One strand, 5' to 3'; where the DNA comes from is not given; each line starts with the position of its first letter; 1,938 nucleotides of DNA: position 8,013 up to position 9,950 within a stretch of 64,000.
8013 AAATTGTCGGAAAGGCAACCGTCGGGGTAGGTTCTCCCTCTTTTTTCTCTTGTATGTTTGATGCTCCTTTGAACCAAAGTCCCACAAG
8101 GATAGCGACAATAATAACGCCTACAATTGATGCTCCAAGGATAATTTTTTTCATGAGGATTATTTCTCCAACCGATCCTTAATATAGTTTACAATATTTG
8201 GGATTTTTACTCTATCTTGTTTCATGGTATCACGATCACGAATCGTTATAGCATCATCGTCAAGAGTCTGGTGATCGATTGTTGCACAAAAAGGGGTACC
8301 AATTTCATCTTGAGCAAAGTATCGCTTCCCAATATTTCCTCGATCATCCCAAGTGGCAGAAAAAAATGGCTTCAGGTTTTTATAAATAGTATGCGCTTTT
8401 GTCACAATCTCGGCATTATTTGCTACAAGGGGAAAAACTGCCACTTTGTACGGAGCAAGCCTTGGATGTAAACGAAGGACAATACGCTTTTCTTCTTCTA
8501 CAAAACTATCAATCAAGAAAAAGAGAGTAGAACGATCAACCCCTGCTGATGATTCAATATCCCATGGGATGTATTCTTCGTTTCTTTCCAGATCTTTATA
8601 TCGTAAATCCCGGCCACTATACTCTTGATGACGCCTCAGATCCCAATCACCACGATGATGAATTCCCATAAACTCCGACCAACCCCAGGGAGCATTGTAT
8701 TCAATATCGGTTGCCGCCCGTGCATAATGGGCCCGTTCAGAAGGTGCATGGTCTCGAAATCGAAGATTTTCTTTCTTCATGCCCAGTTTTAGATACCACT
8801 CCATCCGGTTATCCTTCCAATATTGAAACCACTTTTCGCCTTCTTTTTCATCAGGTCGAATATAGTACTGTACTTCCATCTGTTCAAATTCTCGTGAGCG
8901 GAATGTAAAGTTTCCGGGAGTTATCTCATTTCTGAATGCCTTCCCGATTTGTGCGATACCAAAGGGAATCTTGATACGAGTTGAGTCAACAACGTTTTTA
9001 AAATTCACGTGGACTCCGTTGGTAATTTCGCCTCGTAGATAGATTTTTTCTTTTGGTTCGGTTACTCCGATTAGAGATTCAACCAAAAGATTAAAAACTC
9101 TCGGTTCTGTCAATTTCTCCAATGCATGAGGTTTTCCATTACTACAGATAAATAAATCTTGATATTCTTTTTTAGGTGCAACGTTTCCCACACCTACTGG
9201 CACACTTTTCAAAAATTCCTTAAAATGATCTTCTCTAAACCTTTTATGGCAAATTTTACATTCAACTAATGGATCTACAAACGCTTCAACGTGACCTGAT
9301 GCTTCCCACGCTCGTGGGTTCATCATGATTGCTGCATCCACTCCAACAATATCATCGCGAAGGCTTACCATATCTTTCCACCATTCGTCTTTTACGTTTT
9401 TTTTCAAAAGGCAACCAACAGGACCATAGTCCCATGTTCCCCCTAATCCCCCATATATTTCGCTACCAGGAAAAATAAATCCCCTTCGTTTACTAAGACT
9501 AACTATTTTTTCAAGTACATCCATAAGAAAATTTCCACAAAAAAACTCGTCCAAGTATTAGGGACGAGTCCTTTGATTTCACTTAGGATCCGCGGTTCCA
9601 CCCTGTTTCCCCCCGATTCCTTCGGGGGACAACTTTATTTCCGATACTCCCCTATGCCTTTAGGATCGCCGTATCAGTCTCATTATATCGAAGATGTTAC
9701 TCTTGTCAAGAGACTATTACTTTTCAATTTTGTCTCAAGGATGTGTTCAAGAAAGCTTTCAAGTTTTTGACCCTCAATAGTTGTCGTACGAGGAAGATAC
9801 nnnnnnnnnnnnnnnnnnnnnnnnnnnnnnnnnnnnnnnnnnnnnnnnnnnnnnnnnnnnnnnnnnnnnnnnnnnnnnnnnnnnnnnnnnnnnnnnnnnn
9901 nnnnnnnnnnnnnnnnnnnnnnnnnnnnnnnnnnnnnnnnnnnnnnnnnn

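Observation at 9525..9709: Candidate T-box riboswitch with an ultrashort stem I controlling glyQS, with its promoter overlapping the recO stop codon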

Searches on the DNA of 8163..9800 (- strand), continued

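Call 51: search_with_rna_model(model_id=R1, sources=[L081, L082, L083, L084, L085, L086, L087, L088, L089, L090, L091, L092, L093, L094, L095, L096, L097, L098, L099, L100, L101, L102, L103, L104, L105, L106, L107, L108, L109, L110, L111, L112, L113, L114, L115, L116, L117, L118, L119, L120, L121, L122, L123, L124, L125], max_evalue=0.1)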
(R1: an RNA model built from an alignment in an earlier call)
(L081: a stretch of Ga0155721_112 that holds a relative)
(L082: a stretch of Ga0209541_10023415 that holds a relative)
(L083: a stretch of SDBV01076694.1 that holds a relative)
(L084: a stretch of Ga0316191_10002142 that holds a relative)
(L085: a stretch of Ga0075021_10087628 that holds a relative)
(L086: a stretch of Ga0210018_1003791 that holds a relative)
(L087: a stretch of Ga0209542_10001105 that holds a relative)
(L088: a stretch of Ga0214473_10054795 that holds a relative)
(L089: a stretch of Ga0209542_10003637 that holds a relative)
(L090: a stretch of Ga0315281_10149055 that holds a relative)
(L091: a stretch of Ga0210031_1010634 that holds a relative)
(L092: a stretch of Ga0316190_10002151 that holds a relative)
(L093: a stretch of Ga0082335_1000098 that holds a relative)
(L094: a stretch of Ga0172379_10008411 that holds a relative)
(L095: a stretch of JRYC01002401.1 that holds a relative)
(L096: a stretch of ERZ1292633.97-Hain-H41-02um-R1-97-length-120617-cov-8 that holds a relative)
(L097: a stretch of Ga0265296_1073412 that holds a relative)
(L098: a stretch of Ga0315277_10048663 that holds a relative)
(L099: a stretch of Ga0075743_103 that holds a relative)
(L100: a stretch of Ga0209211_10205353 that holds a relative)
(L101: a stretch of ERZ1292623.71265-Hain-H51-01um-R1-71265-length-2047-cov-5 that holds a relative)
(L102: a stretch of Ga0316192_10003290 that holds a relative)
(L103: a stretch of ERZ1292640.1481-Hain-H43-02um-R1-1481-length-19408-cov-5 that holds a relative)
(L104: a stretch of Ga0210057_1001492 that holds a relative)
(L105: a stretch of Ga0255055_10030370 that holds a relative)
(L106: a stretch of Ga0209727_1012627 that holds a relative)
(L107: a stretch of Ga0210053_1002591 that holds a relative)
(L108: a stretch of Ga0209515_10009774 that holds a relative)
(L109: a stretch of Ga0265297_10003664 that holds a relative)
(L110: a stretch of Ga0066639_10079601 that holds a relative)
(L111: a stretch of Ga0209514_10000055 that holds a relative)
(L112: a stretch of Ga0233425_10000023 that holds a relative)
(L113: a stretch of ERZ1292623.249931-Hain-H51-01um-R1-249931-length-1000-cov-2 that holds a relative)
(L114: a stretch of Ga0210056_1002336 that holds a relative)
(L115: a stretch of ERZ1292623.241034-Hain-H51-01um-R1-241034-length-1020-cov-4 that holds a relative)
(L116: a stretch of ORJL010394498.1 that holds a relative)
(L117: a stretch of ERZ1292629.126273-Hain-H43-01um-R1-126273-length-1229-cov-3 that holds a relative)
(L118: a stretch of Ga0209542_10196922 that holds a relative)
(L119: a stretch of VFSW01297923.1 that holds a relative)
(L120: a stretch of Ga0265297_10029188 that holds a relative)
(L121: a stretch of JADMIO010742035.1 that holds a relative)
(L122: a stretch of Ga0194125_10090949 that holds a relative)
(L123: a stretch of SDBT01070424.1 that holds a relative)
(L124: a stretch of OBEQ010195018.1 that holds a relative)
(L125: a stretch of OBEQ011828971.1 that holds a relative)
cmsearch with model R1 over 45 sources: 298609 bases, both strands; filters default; matches with E-value up to 0.1: 43.
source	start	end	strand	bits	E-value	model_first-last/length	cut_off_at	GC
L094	772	875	+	91.5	5.5e-20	1-107/107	no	0.44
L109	6763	6866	+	91.5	5.5e-20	1-107/107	no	0.44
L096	10537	10641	+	91.3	6.2e-20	1-107/107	no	0.45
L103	1830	1930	+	90.7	8.7e-20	1-107/107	no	0.51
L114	3052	3170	-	90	1.3e-19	1-107/107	no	0.49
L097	229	344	-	89.9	1.4e-19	1-107/107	no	0.47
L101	89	189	-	89.5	1.7e-19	1-107/107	no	0.49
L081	1739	1853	-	88.7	2.7e-19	1-107/107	no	0.48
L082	7256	7370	+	88.7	2.7e-19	1-107/107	no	0.48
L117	200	306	-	87.2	6.2e-19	1-107/107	no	0.53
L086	5896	6010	-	87.1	6.5e-19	1-107/107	no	0.54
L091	1820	1934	+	87.1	6.5e-19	1-107/107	no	0.54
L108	1164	1275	+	86.2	1.1e-18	1-107/107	no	0.47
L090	1889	2006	-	85.6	1.5e-18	1-107/107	no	0.44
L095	5485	5587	-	85.4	1.7e-18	1-107/107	no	0.54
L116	419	528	+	84.4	3e-18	1-107/107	no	0.45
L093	24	136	-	84.2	3.4e-18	1-107/107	no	0.53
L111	1677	1789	+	84.2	3.4e-18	1-107/107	no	0.53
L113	164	264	-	83.4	5.4e-18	1-107/107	no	0.55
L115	854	966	+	82.9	6.9e-18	1-107/107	no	0.48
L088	5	117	-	82.4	9.2e-18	1-107/107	no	0.49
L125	2066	2176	+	81.8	1.3e-17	1-107/107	no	0.45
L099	2338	2438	-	81.3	1.7e-17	1-107/107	no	0.47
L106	3272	3372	+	81.3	1.7e-17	1-107/107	no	0.47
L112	1265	1363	-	79.6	4.4e-17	1-107/107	no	0.52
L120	692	804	+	79.4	5e-17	1-107/107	no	0.46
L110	1839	1957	-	79.1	6e-17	1-107/107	no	0.5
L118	658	782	-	78.3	9.3e-17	1-107/107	no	0.44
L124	272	381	-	78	1.1e-16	1-107/107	no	0.52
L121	13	112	+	77.9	1.1e-16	1-107/107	no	0.47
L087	2687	2787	+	76.1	3.1e-16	1-107/107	no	0.54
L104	7924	8034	-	72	3.2e-15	1-107/107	no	0.4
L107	7702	7812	+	72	3.2e-15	1-107/107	no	0.4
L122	2071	2196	-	69.1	1.6e-14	1-107/107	no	0.42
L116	571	691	+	57.6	1.1e-11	1-107/107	no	0.47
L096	10686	10805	+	53.7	9.3e-11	1-107/107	no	0.48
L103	1972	2091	+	52.2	2.2e-10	1-107/107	no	0.47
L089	5041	5163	-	50.3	6.2e-10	1-107/107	no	0.54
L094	925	1047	+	48.3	1.9e-09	1-107/107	no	0.52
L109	6917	7039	+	48.3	1.9e-09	1-107/107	no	0.52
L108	1327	1451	+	48.2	2e-09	1-107/107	no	0.47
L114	3214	3326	-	46.4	5.7e-09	1-107/107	no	0.43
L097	383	497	-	44.3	1.8e-08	1-107/107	no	0.48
